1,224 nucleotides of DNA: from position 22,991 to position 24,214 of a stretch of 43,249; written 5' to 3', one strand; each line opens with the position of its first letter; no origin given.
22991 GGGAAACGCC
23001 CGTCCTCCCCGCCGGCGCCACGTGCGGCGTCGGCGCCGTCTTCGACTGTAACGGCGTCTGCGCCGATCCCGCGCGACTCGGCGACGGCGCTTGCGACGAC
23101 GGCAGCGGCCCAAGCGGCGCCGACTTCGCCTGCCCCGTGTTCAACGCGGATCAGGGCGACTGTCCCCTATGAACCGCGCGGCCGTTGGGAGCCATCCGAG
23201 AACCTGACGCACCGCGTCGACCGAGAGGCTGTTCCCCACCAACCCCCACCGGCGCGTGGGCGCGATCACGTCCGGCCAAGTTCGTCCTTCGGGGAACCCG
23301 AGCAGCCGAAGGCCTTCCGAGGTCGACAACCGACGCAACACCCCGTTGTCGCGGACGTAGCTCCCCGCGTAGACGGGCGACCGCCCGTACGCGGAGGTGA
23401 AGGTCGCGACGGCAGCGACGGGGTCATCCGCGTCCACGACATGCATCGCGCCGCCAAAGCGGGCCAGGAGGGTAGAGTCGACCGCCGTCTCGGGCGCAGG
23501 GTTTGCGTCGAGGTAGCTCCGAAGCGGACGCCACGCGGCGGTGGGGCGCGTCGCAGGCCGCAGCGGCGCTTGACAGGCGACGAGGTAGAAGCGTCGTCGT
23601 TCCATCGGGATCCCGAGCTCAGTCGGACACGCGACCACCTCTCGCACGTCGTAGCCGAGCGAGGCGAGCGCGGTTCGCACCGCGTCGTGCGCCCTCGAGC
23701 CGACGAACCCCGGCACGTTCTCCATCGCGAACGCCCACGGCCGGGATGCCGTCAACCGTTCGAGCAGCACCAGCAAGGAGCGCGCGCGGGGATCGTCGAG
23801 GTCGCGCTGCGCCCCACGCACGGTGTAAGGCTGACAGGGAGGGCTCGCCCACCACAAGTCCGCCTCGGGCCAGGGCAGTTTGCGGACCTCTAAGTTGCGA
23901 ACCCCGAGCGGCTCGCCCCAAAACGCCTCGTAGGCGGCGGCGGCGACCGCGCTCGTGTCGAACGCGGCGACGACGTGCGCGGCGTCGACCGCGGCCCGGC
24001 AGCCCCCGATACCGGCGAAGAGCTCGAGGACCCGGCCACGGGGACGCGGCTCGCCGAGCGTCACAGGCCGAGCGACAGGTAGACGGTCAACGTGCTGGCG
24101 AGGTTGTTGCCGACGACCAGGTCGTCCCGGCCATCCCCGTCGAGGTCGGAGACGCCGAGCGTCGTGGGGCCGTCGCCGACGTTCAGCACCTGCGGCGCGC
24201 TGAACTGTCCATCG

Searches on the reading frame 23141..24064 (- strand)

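Call 8: search_protein_families(library=pfam, proteins=[window:23141-24064:-], max_evalue=0.01)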
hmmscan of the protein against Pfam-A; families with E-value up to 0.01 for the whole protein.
window:23141-24064:- (307 aa): 1 family
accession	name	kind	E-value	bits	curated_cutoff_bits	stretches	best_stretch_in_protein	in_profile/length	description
PF00145.23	DNA_methylase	-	2.2e-28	100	22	1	11-170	2-167/324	C-5 cytosine-specific DNA methylase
